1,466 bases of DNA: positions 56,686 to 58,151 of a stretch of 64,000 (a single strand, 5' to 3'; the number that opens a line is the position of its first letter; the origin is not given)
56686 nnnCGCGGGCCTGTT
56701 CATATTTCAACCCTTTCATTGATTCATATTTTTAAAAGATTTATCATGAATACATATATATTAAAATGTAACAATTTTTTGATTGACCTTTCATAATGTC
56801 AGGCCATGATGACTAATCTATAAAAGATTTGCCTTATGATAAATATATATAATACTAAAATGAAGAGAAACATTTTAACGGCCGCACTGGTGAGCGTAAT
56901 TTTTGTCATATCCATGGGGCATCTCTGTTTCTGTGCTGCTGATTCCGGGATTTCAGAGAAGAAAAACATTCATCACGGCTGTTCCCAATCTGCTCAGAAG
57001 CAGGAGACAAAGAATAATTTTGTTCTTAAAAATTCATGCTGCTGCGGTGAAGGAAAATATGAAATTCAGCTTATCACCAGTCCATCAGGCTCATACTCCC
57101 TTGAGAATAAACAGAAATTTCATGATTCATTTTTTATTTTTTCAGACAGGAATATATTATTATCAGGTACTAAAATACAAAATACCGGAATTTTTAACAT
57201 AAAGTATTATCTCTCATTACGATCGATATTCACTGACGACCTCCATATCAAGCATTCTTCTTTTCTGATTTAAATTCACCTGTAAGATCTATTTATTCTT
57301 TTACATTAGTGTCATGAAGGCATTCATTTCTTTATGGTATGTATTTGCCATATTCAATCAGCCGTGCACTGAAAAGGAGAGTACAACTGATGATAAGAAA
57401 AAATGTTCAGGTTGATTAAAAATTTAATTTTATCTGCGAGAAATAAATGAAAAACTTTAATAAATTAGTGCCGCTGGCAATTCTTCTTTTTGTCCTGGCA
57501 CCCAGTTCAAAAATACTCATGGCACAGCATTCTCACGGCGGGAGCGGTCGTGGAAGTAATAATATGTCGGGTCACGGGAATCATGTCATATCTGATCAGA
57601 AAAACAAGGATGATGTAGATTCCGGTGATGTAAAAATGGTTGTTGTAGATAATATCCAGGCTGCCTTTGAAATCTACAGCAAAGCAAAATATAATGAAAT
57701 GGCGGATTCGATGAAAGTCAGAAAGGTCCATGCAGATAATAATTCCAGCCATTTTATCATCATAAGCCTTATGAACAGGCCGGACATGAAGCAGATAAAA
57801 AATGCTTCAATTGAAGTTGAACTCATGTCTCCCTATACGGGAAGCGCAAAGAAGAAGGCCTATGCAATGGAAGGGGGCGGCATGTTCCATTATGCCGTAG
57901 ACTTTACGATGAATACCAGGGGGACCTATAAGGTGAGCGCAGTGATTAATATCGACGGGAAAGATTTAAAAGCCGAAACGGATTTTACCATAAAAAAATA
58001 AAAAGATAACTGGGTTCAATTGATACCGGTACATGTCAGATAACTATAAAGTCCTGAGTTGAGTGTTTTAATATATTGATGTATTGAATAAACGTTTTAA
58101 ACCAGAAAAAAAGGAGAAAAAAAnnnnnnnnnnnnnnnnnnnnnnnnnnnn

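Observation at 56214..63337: Putative copper/silver homeostasis cluster built from unusual small Met-rich and Cys-rich secreted proteins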

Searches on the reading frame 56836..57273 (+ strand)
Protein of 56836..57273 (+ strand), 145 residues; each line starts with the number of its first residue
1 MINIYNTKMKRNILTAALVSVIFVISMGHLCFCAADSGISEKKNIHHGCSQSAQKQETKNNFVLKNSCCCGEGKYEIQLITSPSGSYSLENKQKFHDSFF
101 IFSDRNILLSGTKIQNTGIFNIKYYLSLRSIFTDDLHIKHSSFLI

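Call 4: search_protein_families(library=pfam, proteins=[window:56836-57273:+], max_evalue=0.1)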
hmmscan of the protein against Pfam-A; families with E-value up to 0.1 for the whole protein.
window:56836-57273:+ (145 aa): 0 families

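Call 5: search_protein_families(library=ncbifam, proteins=[window:56836-57273:+], max_evalue=0.1)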
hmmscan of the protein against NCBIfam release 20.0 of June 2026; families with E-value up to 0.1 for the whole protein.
window:56836-57273:+ (145 aa): 0 families

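Call 96: search_protein_families(library=pfam, proteins=[window:56836-57273:+], max_evalue=10)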
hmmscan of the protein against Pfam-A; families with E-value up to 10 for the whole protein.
window:56836-57273:+ (145 aa): 0 families

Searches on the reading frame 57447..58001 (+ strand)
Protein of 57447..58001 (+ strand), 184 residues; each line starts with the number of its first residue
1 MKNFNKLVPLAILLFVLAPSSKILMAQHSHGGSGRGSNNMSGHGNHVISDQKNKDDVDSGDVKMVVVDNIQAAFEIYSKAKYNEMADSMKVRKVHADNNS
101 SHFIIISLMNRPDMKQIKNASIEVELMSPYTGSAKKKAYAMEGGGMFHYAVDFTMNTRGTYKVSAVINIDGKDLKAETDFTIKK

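Call 4: search_protein_families(library=pfam, proteins=[window:57447-58001:+], max_evalue=0.1)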
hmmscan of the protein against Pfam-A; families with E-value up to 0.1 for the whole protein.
window:57447-58001:+ (184 aa): 3 families
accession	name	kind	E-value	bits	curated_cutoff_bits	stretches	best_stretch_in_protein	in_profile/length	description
PF11797.14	WxLIP_HBD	-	0.0048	17.3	28.9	1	76-184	16-130/138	WxL Interacting Protein, host binding domain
PF13115.11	YtkA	-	0.0088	17.1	25.9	1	104-164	24-83/85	YtkA-like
PF01835.25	MG2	-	0.068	14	32.8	0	108-171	22-86/96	MG2 domain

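Call 5: search_protein_families(library=ncbifam, proteins=[window:57447-58001:+], max_evalue=0.1)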
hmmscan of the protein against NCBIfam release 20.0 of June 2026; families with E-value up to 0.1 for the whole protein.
window:57447-58001:+ (184 aa): 1 family
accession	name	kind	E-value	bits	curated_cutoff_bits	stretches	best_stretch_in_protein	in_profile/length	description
TIGR04163.1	rSAM_cobopep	equivalog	0.037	12.8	375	0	11-45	294-328/428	peptide-modifying radical SAM enzyme CbpB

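Call 14: find_homologous_proteins(query=window:57447-58001:+, max_evalue=0.001)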
Query window:57447-58001:+ (184 aa): 7 proteins with E <= 0.001 among 29 candidates.
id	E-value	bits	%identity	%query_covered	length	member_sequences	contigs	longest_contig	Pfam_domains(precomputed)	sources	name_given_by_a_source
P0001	3.6e-114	396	100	100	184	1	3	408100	-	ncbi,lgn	-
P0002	1.4e-48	183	58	95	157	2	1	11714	-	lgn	-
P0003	3.1e-48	182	53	99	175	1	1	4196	-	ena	-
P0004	3.6e-34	136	44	92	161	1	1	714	-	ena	-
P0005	2.9e-32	130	47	97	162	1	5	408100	-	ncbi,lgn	-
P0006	1.3e-19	89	38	80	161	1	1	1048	PF01835.26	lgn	-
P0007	4.8e-18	84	40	66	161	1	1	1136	-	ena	-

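Call 15: find_encoding_contigs(protein=P0001, flank=10000, max_places=4)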
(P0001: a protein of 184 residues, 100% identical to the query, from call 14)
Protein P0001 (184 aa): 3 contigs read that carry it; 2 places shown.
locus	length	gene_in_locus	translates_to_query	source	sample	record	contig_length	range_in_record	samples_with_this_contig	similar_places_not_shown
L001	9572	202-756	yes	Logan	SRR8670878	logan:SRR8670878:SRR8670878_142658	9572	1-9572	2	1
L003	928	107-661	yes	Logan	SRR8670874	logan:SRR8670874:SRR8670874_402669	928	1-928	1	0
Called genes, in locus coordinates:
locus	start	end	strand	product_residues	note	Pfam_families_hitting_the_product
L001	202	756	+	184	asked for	-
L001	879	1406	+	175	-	PF05573:NosL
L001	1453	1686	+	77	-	-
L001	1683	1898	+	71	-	-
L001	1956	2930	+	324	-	PF02518:HATPase_c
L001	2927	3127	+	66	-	-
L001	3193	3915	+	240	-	-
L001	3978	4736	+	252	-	PF01209:Ubie_methyltran, PF13489:Methyltransf_23, PF13847:Methyltransf_31, PF08241:Methyltransf_11, PF08242:Methyltransf_12, PF13649:Methyltransf_25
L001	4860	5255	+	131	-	-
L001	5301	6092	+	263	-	PF13557:Phenol_MetA_deg (weak)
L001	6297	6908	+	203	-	-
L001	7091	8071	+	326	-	PF02568:ThiI, PF03054:tRNA_Me_trans, PF05670:NFACT-R_1 (weak), PF18297:NFACT-R_2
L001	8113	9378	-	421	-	PF13487:HD_5, PF01966:HD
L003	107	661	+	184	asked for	-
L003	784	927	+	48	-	?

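Call 16: find_encoding_contigs(protein=P0005, flank=10000, max_places=4)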
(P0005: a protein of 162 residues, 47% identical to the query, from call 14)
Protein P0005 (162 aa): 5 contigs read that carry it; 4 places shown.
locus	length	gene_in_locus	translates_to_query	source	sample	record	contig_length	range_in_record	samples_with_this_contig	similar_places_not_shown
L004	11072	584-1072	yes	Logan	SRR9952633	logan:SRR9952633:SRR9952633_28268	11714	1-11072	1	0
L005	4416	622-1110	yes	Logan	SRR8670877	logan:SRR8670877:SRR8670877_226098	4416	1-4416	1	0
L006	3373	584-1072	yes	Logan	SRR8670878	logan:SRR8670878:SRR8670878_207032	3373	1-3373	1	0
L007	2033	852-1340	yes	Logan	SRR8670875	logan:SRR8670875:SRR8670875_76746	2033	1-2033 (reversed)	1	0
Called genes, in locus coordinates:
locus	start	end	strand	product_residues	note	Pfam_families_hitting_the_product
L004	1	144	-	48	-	?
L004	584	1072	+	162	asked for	-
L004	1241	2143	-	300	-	PF00849:PseudoU_synth_2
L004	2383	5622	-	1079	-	PF00873:ACR_tran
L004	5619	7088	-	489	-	PF19335:HMBD, PF25919:BSH_CusB, PF25973:BSH_CzcB, PF25869:3HB_CusB (weak), PF25954:Beta-barrel_RND_2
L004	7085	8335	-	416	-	PF02321:OEP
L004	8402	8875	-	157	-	-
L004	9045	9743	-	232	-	PF02463:SMC_N (faint), PF00005:ABC_tran, PF13304:AAA_21 (faint)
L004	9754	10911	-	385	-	PF12704:MacB_PCD, PF02687:FtsX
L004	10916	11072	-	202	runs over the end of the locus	PF10080:FtrD-like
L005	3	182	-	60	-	?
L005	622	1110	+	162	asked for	-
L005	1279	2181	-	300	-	PF00849:PseudoU_synth_2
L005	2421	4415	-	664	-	?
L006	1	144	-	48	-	?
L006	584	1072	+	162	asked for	-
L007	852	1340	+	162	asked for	-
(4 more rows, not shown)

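Call 17: find_encoding_contigs(protein=P0002, flank=10000, max_places=4)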
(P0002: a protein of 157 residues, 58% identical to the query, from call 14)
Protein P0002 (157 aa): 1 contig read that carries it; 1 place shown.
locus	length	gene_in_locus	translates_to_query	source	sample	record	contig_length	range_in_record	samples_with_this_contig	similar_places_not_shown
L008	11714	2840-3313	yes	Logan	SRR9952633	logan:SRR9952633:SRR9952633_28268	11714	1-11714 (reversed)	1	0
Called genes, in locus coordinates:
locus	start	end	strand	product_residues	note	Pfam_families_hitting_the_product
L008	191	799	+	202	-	PF10080:FtrD-like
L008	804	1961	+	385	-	PF12704:MacB_PCD, PF02687:FtsX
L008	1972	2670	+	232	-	PF02463:SMC_N (faint), PF00005:ABC_tran, PF13304:AAA_21 (faint)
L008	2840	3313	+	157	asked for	-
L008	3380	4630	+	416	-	PF02321:OEP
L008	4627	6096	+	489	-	PF19335:HMBD, PF25919:BSH_CusB, PF25973:BSH_CzcB, PF25869:3HB_CusB (weak), PF25954:Beta-barrel_RND_2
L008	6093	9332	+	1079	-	PF00873:ACR_tran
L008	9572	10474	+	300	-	PF00849:PseudoU_synth_2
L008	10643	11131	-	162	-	-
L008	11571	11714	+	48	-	?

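Call 18: find_encoding_contigs(protein=P0003, flank=10000, max_places=4)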
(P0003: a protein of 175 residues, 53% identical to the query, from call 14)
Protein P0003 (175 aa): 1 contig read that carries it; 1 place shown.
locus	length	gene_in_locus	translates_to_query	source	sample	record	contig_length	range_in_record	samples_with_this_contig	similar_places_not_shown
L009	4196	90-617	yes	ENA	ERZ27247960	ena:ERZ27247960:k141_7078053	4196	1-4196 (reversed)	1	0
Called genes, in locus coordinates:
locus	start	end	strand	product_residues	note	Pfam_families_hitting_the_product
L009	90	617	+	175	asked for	-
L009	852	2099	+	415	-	PF02321:OEP (weak)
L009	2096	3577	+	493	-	PF19335:HMBD, PF25919:BSH_CusB, PF25973:BSH_CzcB, PF25869:3HB_CusB (weak), PF25954:Beta-barrel_RND_2, PF25989:YknX_C (faint)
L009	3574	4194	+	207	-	?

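Call 21: find_related_loci(query=A1, collection=genome_contigs, flank=10000)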
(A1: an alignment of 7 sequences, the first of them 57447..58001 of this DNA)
Query A1 (184 aa) in genome_contigs; peptide patterns used: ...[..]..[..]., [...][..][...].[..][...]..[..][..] (x = any residue, [..] = any of these).
25 stretches matched a pattern; 1 encode a relative of the query (tblastn E <= 1e-3); 1 distinct loci.
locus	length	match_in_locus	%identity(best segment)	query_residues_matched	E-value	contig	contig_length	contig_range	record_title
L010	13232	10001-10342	33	68-182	5e-20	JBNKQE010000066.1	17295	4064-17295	MAG: Leptospirales bacterium isolate G1.bin.23.strict NODE_66_length_17295_cov_3.929318, whole genome shotgun sequence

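Call 51: predict_structure(alignment_id=A1)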
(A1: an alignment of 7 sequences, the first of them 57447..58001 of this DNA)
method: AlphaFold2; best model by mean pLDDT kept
length: 184 residues; sequences in the alignment: 7
mean_pLDDT: 75.4   pTM: 0.64
mean pLDDT of the five models: 75.4, 74.6, 74.5, 74.1, 73.0
residues with pLDDT >= 90: 78; 70-90: 43; 50-70: 16; < 50: 47
segments of 3 or more residues with pLDDT < 50: 13-15, 20-59
pLDDT, mean of each block of 10 residues (from residue 1): 50 50 45 39 38 44 92 93 85 76 94 94 95 92 86 91 97 96 79
secondary structure, 60 per line:
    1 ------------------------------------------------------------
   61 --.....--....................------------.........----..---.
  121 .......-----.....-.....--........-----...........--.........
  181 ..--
elements in order: E63-67 E70-78 H79-89 E102-110 E120-127 E133-137 E139-143 E146-153 E159-169 E172-182

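Call 55: fold_search(model_id=the predicted structure, library=pdb)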
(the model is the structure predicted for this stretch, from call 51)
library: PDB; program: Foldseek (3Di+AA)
matches with E <= 10: 1774; with E <= 0.001: 29
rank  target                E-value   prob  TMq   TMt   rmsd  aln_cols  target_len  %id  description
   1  9ll2_A                1.8e-05  1.00  0.42  0.66   5.0       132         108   16  Crystal structure of the Helicobacter pylori copper resistance determinant CrdA in the apo form (released 2025-11-19)
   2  7r5p_F                3.7e-05  1.00  0.51  0.60   5.0       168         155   11  Strep-tag FtrA-P19 from Rubrivivax gelatinosus in complex with copper and iron (released 2022-05-18)
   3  7r4v_A                4.1e-05  1.00  0.50  0.59   5.1       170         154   12  Strep-tag FtrA-P19 from Rubrivivax gelatinosus in complex with an endogenous CU1 (released 2022-05-18)
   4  7r5e_A                6.0e-05  1.00  0.49  0.58   4.9       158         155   12  FtrA-P19 from Rubrivivax gelatinosus in complex with copper and magnesium (X1) (released 2022-05-18)
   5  3nrp_B                6.3e-05  1.00  0.51  0.61   2.9       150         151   12  Crystal structure of 'as isolated' uropathogenic E. coli strain F11 FetP recombinantly expressed in the periplasm of E (released 2011-05-18)
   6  9ll4_A                7.0e-05  1.00  0.40  0.64   5.2       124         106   15  Crystal structure of the Helicobacter pylori copper resistance determinant CrdA in complex with silver ions in space g (released 2025-11-19)
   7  7r4u_A                7.4e-05  1.00  0.52  0.60   5.1       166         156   13  Apoform of FtrA/P19 from Rubrivivax gelatinosus (released 2022-05-18)
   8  7r3s_A                8.2e-05  1.00  0.50  0.57   5.4       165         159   12  FtrA/P19 of Rubrivivax gelatinosus in complex with Ni (released 2022-05-18)
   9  3nrq_B                8.6e-05  1.00  0.49  0.60   3.7       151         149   12  Crystal structure of copper-reconstituted FetP from uropathogenic Escherichia coli strain F11 (released 2011-05-18)
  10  3uc2_B                9.6e-05  1.00  0.52  0.73   3.5       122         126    7  Crystal structure of a DUF4426 family protein (PA0388) from Pseudomonas aeruginosa PAO1 at 2.09 A resolution (released 2011-11-23)
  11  5i0y_A                9.6e-05  1.00  0.50  0.60   3.8       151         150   12  COPPER-BOUND E46Q VARIANT OF UROPATHOGENIC ESCHERICHIA COLI STRAIN F11 FETP (released 2017-02-08)
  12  8vv5_A                1.4e-04  1.00  0.51  0.62   4.8       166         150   11  The crystal structure of Brucella abortus FtrA (released 2025-02-05)
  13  5i0y_B                1.5e-04  1.00  0.49  0.56   3.9       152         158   12  COPPER-BOUND E46Q VARIANT OF UROPATHOGENIC ESCHERICHIA COLI STRAIN F11 FETP (released 2017-02-08)
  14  3nrp_A                1.7e-04  1.00  0.51  0.61   3.0       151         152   12  Crystal structure of 'as isolated' uropathogenic E. coli strain F11 FetP recombinantly expressed in the periplasm of E (released 2011-05-18)
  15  8vv6_A                1.7e-04  1.00  0.52  0.63   4.8       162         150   12  The crystal structure of Brucella abortus FtrA-H151A mutant (released 2025-02-05)
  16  7r4v_B                1.8e-04  1.00  0.50  0.58   4.8       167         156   12  Strep-tag FtrA-P19 from Rubrivivax gelatinosus in complex with an endogenous CU1 (released 2022-05-18)
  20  7r3p_A                2.0e-04  1.00  0.51  0.58   5.6       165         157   13  Apoform of the periplasmic FtrA/P19 protein from Rubrivivax gelatinosus (His-tag) (released 2022-05-18)
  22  7r4u_B                2.6e-04  1.00  0.49  0.55   4.8       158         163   12  Apoform of FtrA/P19 from Rubrivivax gelatinosus (released 2022-05-18)
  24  3lzo_A                2.9e-04  1.00  0.50  0.57   5.1       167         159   11  Crystal Structure Analysis of the copper-reconstituted P19 protein from Campylobacter jejuni at 1.65 A at pH 10.0 (released 2010-07-21)
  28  6wef_B                8.3e-04  1.00  0.47  0.54   4.7       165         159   14  Copper-bound D92H variant of Campylobacter jejuni P19 (released 2021-02-10)
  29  6wef_A                9.2e-04  1.00  0.49  0.56   5.0       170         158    9  Copper-bound D92H variant of Campylobacter jejuni P19 (released 2021-02-10)
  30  6wee_B                1.6e-03  1.00  0.47  0.53   5.7       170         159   11  Copper-bound M88I variant of Campylobacter jejuni P19 (released 2021-02-10)
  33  6wee_A                1.9e-03  1.00  0.48  0.56   4.8       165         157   11  Copper-bound M88I variant of Campylobacter jejuni P19 (released 2021-02-10)
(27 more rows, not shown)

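Call 72: search_dna_similar(query=window:57447-58001:+, collection=plasmids, mode=protein, max_evalue=0.1, max_rows=15)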
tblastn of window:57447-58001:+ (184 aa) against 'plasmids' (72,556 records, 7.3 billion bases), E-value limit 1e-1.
No match.
